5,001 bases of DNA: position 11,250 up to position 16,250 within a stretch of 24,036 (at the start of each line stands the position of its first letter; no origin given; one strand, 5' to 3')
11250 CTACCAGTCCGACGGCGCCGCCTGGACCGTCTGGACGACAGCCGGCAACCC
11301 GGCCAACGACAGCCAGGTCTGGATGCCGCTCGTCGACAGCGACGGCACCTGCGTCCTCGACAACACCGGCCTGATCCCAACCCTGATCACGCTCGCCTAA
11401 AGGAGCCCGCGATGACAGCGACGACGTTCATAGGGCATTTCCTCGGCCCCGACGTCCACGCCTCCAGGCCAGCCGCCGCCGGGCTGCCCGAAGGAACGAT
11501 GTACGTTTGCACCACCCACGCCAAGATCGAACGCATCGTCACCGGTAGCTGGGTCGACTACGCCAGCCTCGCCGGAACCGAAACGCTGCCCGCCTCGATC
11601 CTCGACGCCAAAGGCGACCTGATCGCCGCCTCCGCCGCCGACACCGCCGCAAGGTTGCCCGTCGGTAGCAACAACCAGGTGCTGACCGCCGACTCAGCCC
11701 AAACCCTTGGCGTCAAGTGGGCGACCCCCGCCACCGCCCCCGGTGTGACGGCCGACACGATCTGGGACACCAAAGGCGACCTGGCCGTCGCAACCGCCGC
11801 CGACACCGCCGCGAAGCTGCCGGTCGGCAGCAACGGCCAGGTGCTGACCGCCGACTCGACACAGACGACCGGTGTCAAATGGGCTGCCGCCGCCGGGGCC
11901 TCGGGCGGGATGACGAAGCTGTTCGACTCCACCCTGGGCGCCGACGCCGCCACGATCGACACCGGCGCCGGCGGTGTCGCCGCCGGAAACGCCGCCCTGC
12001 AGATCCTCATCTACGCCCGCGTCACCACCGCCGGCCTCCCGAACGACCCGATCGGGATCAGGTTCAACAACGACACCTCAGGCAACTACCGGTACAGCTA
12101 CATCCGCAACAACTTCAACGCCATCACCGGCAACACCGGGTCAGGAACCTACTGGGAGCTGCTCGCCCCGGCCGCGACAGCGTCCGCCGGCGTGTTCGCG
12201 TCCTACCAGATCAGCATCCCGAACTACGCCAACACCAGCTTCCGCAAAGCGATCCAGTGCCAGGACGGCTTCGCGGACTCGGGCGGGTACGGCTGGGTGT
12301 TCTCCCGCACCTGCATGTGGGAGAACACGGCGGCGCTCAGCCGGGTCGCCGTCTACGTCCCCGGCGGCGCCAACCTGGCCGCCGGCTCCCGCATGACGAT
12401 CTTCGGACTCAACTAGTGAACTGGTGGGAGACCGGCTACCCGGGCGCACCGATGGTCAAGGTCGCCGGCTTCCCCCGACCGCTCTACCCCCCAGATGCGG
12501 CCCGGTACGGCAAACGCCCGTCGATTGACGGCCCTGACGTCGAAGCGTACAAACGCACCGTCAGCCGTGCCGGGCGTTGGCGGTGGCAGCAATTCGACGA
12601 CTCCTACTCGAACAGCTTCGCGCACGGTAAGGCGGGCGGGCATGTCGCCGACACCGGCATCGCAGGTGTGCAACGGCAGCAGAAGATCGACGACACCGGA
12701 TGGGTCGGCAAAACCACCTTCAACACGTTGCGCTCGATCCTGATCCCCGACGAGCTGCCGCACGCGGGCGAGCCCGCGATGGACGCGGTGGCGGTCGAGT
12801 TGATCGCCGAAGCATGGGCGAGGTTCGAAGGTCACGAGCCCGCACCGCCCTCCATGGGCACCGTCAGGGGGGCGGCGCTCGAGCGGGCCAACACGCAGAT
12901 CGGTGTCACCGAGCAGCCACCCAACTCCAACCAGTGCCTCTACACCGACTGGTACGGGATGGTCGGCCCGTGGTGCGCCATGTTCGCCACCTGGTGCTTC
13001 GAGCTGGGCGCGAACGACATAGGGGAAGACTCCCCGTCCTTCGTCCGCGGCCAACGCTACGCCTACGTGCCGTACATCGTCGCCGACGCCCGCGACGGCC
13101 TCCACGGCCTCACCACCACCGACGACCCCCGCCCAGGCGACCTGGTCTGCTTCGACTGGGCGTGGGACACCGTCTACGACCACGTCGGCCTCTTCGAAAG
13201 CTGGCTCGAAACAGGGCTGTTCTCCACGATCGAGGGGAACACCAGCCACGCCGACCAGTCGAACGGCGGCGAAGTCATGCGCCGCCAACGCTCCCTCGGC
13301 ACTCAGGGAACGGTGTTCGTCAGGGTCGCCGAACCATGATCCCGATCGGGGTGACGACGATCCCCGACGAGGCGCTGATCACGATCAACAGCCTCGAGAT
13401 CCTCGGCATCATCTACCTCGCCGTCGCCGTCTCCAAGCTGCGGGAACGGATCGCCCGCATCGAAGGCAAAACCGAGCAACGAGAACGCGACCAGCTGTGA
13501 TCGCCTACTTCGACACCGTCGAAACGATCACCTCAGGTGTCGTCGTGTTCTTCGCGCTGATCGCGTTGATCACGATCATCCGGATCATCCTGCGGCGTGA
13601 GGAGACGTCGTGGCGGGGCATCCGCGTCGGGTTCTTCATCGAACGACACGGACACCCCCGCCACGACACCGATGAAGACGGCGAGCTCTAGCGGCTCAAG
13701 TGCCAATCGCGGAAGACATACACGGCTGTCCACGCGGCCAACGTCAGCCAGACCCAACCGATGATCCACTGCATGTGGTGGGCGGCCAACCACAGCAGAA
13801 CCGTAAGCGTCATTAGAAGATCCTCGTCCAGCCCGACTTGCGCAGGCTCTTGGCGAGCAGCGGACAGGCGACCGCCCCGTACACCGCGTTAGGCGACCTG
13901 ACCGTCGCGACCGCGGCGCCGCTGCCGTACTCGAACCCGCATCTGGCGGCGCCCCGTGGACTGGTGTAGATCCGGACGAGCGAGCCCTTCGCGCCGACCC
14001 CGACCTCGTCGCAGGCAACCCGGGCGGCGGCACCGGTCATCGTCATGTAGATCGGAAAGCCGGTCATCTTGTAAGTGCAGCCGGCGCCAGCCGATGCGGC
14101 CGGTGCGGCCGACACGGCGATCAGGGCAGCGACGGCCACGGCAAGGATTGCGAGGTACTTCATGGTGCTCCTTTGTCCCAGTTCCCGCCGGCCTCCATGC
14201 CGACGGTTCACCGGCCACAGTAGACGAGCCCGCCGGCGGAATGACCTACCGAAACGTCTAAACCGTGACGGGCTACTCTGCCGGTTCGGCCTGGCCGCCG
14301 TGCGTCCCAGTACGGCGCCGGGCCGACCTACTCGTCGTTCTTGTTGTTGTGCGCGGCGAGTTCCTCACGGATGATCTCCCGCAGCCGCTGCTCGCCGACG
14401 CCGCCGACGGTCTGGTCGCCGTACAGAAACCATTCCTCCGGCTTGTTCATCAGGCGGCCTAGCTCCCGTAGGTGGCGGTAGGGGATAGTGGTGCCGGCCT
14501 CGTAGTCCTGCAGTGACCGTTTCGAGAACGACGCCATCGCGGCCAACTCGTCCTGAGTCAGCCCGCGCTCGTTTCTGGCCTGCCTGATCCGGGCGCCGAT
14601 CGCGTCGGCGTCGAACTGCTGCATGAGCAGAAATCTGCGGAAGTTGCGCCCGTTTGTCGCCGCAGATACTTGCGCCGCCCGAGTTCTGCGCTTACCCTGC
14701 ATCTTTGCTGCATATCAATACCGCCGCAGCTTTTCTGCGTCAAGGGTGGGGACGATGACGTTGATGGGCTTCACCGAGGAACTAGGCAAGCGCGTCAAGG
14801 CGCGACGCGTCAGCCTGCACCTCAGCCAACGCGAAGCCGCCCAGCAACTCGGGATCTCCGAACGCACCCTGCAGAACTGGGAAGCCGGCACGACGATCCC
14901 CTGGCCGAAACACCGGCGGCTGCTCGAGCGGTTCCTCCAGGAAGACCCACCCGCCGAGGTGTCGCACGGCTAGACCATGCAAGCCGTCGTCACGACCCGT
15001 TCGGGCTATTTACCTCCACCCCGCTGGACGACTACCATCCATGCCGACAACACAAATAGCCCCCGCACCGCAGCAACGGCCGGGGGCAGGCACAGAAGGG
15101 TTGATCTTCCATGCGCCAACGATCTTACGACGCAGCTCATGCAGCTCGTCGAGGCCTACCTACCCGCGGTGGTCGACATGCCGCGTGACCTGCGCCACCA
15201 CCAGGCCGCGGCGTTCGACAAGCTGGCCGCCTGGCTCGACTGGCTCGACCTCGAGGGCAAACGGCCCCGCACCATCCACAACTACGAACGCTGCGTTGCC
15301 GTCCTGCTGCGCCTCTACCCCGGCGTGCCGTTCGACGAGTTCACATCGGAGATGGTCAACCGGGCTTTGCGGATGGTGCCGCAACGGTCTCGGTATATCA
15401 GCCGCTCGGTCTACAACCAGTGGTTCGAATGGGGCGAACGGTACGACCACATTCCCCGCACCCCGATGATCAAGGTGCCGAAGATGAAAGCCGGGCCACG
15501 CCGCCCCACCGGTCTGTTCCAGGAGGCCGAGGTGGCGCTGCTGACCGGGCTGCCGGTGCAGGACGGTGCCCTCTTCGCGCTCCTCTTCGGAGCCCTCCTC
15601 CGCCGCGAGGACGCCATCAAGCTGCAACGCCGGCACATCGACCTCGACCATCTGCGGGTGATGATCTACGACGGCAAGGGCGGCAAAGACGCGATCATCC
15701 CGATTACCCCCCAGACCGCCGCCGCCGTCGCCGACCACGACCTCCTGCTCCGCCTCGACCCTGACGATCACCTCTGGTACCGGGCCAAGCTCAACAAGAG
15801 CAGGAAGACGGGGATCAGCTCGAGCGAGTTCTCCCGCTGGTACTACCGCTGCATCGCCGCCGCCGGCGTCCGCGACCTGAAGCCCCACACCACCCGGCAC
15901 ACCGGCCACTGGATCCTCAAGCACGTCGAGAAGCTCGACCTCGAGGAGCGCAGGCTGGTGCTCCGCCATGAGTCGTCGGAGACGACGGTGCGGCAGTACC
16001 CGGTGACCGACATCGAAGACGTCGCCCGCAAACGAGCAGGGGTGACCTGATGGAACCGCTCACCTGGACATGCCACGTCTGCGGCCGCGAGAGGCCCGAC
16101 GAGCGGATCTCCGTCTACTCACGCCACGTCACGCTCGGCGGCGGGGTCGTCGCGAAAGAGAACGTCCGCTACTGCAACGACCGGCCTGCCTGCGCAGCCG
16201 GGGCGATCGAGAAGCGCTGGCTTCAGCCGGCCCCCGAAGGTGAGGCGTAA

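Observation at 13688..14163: Lysogeny-side moron pair: secreted four-Cys protein plus 41-aa Trp-rich membrane peptide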

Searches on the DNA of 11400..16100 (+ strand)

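Call 4: search_dna_similar(query=window:11400-16100:+, collection=phages, mode=near, max_rows=30)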
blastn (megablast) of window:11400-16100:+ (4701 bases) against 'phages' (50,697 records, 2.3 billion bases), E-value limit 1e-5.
No match.

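Call 46: search_rna_families(source=window, threshold=evalue, start=13300, end=15100, max_evalue=1)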
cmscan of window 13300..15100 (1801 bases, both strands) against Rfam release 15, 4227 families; matches with E-value up to 1: 2.
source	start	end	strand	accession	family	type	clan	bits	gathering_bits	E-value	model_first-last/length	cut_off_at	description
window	14856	14978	-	RF02204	WT1-AS_2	Gene; lncRNA;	-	19.9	45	0.45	1-137/137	no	WT1 antisense RNA conserved region 2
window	14039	14263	-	RF01390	isrG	Gene; sRNA;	-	17.6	100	0.043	1-279/279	no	isrG Hfq binding RNA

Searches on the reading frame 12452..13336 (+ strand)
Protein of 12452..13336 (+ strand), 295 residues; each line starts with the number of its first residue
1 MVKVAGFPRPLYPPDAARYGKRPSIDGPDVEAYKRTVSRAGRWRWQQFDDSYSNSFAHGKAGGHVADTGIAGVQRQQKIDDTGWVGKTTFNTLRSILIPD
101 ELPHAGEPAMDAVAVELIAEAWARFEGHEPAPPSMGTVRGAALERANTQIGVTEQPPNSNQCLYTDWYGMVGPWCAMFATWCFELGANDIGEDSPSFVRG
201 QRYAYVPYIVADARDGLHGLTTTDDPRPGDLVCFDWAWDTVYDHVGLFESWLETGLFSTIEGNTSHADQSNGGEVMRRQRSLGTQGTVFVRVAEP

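Call 7: search_protein_families(library=pfam, proteins=[window:12452-13336:+], max_evalue=0.1)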
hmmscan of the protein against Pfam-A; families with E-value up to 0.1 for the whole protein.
window:12452-13336:+ (295 aa): 1 family
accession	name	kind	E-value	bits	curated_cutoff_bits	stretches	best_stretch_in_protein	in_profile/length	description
PF05257.22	CHAP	-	4.2e-10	40.4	26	1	167-263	1-81/81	CHAP domain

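Call 8: search_protein_families(library=phrogs, proteins=[window:12452-13336:+], max_evalue=0.1)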
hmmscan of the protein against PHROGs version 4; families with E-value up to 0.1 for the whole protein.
window:12452-13336:+ (295 aa): 4 families
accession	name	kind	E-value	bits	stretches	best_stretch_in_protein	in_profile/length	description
phrog_21825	-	lysis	9.1e-28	98.5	1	143-283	8-155/289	endolysin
phrog_21357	-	lysis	1.4e-15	58.3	1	142-279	7-146/225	endolysin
phrog_9589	-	lysis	0.00045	21.2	1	171-281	48-143/281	endolysin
phrog_329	-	tail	0.084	12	1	175-249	563-621/949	minor tail protein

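Call 53: search_dna_similar(query=window:12452-13336:+, collection=phages, mode=protein, max_rows=15)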
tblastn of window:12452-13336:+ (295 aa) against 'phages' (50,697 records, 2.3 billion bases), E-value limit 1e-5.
Records with a match: 6; places in all: 6; records where one place covers at least 80% of the query: 0.
Best place of each record, by identity: <60% 6.
By first word of the organism name: Microcystis 2; Actinomyces 1; Bacteriophage 1; Bifidobacterium 1; Monoglobales 1.
By host as written in the record: - 2; Actinomyces odontolyticus subsp. actinosynbacter XH001 1; Bifidobacterium bifidum strain 317B 1; Microcystis aeruginosa 1; Monoglobales 1.
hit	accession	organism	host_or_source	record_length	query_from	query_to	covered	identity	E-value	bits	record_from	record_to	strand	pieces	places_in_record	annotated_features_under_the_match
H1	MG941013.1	Actinomyces phage xhp1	Actinomyces odontolyticus subsp. ...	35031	167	280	39%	45.0%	5e-14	78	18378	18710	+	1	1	lysin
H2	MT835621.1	Bacteriophage sp.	human fecal samples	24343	141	284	49%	30.1%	7e-6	53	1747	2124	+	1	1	record has no annotation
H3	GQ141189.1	Bifidobacterium phage Bbif-1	Bifidobacterium bifidum strain 317B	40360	166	289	42%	34.4%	1e-7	59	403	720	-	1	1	bacteriophage endolysin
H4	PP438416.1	Microcystis phage Mae-JY24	Microcystis aeruginosa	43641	143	282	47%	29.9%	2e-7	58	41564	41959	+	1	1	CHAP domain containing protein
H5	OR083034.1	Microcystis phage Mwe-Yong1318-1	Microcystis wesenbergii FACHB-1318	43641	143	282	47%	29.9%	2e-7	58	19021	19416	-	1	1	hypothetical protein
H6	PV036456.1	Monoglobales phage CHVD 5762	Monoglobales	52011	173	291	40%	33.6%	6e-7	57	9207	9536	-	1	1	hypothetical protein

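Call 55: find_related_loci(query=window:12452-13336:+, collection=genome_contigs, flank=6000)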
Query window:12452-13336:+ (295 aa) in genome_contigs; peptide patterns used: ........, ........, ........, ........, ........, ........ (x = any residue, [..] = any of these).
74 stretches matched a pattern; 15 encode a relative of the query (tblastn E <= 1e-3); 15 distinct loci.
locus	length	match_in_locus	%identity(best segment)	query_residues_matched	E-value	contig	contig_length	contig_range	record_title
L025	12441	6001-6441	40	137-291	2e-31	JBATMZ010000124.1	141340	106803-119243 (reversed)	MAG: Saprospiraceae bacterium isolate MFD10487_ilm_asm_bin5 k127_57047, whole genome shotgun sequence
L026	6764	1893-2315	42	143-290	3e-31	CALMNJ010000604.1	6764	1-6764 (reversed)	MAG TPA_asm: uncultured Bacteroidetes bacterium isolate SRR5676451_bin.79_CONCOCT_v1.1_MAG genome assembly, contig: ERZ7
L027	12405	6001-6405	44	142-281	7e-28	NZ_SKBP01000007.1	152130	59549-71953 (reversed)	Flavobacterium salilacus subsp. salilacus strain SaA2.12 NODE_7_length_152130_cov_193.221048, whole genome shotgun seque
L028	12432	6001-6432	39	146-291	2e-24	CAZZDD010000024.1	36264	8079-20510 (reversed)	MAG TPA_asm: uncultured Candidatus Peribacteria bacterium isolate SRP329715_co2_201 genome assembly, contig: NODE_2450_l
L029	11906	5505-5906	38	144-281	9e-24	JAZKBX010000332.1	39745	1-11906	MAG: Bacteroidota bacterium isolate ADI_H3L2_122-bin010_1 ADIH3L2_B010_1_000000000332, whole genome shotgun sequence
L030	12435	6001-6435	39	130-280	7e-22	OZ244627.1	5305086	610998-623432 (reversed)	MAG: Waterburya sp. isolate 931cca96-b6c3-400e-9fe1-dcb443d0ee94 genome assembly, chromosome: 1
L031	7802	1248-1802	34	134-294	4e-17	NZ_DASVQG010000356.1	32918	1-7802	MAG: Jatrophihabitans sp. isolate SMAG_U3202 k141_42647, whole genome shotgun sequence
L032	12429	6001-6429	29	110-263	3e-7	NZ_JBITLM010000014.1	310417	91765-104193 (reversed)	Nonomuraea sp. NPDC049714 NPDC049714_53_H3.ctg-0014, whole genome shotgun sequence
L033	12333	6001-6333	33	133-265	3e-7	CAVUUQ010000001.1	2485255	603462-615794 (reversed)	MAG: uncultured Actinomycetes bacterium isolate MFD01213.bin.1.109 genome assembly, contig: contig_1187, whole genome sh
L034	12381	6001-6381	33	132-267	1e-6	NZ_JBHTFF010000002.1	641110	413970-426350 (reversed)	Microlunatus sp. GCM10028923 strain SOC37 spades_K_17_127_2, whole genome shotgun sequence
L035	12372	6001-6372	32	139-278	4e-6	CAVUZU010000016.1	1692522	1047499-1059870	MAG: uncultured Actinomycetota bacterium isolate MFD04212.bin.2.25 genome assembly, contig: contig_442, whole genome sho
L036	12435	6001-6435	28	110-263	9e-6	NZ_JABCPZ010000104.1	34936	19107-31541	Nonomuraea antri strain NN258 NODE_104_length_34936_cov_19.208050, whole genome shotgun sequence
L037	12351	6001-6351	29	143-267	1e-5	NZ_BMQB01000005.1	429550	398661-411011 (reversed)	Pilimelia anulata strain JCM 3090 sequence05, whole genome shotgun sequence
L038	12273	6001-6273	32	170-263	1e-5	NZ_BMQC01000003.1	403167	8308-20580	Pilimelia terevasa strain JCM 3091 sequence03, whole genome shotgun sequence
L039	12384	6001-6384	23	133-267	3e-4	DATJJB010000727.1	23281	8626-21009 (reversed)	MAG TPA_asm: Kutzneria sp. isolate SMAG_U15554 k141_2278548, whole genome shotgun sequence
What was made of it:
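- Tried and rejected: With the endolysin, only CHAP-domain matches of 44% identity or less appeared, so neither the host nor any integrated copy was identified (call 55).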

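Call 56: find_related_loci(query=window:12452-13336:+, collection=metagenome_contigs, flank=4000)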
Query window:12452-13336:+ (295 aa) in metagenome_contigs; peptide patterns used: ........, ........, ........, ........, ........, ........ (x = any residue, [..] = any of these).
189 stretches matched a pattern; 128 encode a relative of the query (tblastn E <= 1e-3); the best 80 are kept; 80 distinct loci.
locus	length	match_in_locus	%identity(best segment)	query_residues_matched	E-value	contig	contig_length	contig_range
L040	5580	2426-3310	98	1-295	0e+0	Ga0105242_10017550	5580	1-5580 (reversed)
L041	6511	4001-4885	97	1-295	0e+0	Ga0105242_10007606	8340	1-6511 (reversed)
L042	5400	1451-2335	97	1-295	0e+0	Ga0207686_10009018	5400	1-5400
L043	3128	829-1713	96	1-295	0e+0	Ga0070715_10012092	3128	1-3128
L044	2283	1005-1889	96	1-295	0e+0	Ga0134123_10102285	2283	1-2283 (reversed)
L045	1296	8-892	96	1-295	0e+0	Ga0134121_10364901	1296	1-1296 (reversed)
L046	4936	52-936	96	1-295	0e+0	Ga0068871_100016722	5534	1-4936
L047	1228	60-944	96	1-295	0e+0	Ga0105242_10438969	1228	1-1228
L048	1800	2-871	96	6-295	0e+0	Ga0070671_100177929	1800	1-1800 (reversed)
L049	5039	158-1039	84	1-295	6e-176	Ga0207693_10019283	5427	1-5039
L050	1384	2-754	96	45-295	0e+0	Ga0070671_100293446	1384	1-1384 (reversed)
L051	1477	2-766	93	41-295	3e-177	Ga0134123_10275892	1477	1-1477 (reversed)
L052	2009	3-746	95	48-295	9e-175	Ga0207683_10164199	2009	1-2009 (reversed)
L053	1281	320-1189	68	2-295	5e-148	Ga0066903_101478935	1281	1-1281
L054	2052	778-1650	67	1-295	5e-136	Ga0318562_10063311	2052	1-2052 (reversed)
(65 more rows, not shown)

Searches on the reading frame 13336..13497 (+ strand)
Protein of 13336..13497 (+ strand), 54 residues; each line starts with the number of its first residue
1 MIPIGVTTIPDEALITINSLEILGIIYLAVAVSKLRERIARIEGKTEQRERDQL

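Call 7: search_protein_families(library=pfam, proteins=[window:13336-13497:+], max_evalue=0.1)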
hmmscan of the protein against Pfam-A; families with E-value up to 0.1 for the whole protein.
window:13336-13497:+ (54 aa): 1 family
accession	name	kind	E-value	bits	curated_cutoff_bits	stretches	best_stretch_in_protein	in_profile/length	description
PF00802.24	Glycoprotein_G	-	0.061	13.1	27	1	13-50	38-75/263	Pneumovirus attachment glycoprotein G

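Call 8: search_protein_families(library=phrogs, proteins=[window:13336-13497:+], max_evalue=0.1)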
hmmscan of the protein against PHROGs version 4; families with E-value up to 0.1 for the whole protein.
window:13336-13497:+ (54 aa): 0 families

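Call 48: search_protein_families(library=padloc, proteins=[window:13336-13497:+], max_evalue=1)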
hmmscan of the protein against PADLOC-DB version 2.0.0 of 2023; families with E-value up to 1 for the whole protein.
window:13336-13497:+ (54 aa): 0 families

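Call 49: search_protein_families(library=ncbifam, proteins=[window:13336-13497:+], max_evalue=1)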
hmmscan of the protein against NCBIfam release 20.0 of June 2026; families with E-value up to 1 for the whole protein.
window:13336-13497:+ (54 aa): 2 families
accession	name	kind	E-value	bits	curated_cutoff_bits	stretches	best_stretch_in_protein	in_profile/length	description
TIGR00846.1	caca2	superfamily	0.031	13.1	317.45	1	16-46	38-68/372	calcium/proton exchanger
NF003082.0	PRK04012.1-1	equivalog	0.032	13.8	108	1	8-49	16-57/110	translation initiation factor aIF-1A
